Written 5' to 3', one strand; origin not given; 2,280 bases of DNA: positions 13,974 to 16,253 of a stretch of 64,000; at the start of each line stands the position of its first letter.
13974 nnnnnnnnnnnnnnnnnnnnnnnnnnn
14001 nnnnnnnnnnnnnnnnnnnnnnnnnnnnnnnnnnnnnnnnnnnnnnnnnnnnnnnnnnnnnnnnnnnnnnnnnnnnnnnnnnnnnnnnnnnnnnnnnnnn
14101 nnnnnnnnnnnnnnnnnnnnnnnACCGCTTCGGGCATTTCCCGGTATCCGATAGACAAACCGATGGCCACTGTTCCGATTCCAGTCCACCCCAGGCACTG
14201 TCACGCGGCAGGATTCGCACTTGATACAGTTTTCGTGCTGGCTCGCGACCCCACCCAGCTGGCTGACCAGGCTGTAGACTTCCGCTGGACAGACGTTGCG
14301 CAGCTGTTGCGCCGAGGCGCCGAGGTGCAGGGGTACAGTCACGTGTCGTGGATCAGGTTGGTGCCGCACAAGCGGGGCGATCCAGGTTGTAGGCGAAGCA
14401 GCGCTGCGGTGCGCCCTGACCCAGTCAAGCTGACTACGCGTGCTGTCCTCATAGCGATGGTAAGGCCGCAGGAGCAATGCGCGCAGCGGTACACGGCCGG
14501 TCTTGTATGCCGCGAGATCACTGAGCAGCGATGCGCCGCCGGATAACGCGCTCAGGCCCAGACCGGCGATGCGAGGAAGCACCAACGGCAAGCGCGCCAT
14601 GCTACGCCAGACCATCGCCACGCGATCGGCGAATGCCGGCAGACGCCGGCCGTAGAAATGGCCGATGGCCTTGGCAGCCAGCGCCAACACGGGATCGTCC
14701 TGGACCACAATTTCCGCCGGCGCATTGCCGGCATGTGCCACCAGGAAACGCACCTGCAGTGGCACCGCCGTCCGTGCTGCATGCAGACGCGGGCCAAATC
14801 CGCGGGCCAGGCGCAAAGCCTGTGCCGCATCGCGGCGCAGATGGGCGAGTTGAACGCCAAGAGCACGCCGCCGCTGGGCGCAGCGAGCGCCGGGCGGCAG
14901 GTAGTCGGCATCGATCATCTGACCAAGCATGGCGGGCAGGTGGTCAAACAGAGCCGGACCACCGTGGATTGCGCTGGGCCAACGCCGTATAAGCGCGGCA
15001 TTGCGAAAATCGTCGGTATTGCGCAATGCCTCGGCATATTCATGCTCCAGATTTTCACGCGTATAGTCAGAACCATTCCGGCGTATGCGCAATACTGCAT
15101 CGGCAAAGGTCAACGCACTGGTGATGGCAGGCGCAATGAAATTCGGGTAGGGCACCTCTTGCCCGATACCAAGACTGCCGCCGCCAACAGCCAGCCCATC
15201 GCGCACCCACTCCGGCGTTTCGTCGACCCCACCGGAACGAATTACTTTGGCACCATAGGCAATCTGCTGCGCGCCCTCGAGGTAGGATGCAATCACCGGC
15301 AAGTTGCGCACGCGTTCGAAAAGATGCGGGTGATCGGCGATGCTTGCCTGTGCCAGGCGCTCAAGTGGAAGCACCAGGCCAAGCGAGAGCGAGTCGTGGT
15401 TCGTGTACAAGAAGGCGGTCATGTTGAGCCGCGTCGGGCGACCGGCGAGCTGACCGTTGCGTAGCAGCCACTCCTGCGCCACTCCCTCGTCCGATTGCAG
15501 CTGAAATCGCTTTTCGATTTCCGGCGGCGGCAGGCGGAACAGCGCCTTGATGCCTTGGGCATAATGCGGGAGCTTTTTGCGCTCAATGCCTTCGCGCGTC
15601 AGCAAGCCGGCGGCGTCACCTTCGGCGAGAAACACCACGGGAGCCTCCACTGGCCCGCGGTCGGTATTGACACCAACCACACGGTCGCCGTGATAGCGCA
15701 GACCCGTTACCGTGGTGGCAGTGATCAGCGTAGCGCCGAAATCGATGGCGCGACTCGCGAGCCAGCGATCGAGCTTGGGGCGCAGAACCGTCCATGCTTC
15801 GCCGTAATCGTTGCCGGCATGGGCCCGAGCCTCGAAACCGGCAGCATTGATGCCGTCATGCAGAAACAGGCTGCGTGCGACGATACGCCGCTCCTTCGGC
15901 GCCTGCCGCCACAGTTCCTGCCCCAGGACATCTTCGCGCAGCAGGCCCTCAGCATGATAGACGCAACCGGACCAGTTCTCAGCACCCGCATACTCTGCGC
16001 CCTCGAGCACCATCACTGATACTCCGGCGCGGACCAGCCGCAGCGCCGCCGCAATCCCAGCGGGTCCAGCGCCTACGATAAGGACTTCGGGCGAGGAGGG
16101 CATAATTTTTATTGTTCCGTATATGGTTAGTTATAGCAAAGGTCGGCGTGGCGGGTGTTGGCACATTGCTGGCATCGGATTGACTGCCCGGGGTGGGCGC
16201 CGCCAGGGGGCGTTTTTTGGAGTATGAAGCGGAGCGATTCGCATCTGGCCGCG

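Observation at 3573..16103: Compact beta-oxidation operon mirroring the E. coli anaerobic set (FadI/FadJ/FadK + YdiO/YdiQRST), with the redox part fused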

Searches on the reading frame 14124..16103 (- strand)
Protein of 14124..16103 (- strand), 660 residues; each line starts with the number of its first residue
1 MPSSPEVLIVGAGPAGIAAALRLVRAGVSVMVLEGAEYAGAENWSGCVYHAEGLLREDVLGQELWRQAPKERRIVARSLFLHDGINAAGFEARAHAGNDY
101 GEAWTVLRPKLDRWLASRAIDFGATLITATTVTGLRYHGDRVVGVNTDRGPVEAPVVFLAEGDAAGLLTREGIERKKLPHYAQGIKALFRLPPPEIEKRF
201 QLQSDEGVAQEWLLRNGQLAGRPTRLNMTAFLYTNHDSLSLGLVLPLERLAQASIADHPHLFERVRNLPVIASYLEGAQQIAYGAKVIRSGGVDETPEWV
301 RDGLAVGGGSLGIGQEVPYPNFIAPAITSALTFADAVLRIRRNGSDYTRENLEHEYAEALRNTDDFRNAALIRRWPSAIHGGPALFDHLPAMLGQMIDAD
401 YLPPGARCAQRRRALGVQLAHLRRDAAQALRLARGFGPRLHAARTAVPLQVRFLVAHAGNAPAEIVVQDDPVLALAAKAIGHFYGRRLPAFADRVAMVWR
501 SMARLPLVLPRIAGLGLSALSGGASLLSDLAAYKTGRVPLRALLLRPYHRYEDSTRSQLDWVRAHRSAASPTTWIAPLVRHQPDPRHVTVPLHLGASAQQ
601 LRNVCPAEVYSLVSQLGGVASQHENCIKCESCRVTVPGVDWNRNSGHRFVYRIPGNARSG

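Call 83: search_solved_structures(query=window:14124-16103:-, max_evalue=1, show_alignments=0)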
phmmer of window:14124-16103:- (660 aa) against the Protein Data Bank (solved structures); distinct sequences matched with E-value up to 1: 103 (the best 60 are shown).
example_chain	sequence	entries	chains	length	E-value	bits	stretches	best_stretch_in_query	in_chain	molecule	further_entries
7koe_C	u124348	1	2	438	2.2e-26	95.5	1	6-356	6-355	Electron transfer flavoprotein-quinone oxidoreductase FixC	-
2gmh_A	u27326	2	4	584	4.3e-08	35.1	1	238-339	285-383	Electron transfer flavoprotein-ubiquinone oxidoreductase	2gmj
2yg3_A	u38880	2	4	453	1.3e-06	30.2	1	6-48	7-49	PUTRESCINE OXIDASE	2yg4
2yg5_A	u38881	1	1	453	1.3e-06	30.1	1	6-48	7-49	PUTRESCINE OXIDASE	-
2yg7_A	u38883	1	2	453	1.4e-06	30.1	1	6-48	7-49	PUTRESCINE OXIDASE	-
3rha_A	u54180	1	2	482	7.3e-06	27.7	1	6-48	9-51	Putrescine oxidase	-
8zop_A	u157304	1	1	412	2e-05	26.3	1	6-147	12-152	Halogenase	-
2yg6_A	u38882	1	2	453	3.6e-05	25.4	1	6-48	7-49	PUTRESCINE OXIDASE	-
2cvj_A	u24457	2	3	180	5.7e-05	24.8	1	6-73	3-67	thioredoxin reductase related protein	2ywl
4k2x_A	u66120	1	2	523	6.7e-05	24.5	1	6-171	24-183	Polyketide oxygenase/hydroxylase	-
8gu0_A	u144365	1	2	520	0.00015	23.4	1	2-137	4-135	Non-heme halogenase radH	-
5uth_A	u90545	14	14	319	0.00021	22.9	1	6-79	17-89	Thioredoxin reductase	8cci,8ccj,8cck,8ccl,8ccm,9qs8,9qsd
2q7v_A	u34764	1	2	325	0.00037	22.1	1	6-158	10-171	Thioredoxin reductase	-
5fjm_A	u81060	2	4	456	0.0011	20.5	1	1-43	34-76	L-AMINO ACID DEAMINASE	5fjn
7a76_A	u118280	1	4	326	0.0014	20.1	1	6-38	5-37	THIOREDOXIN REDUCTASE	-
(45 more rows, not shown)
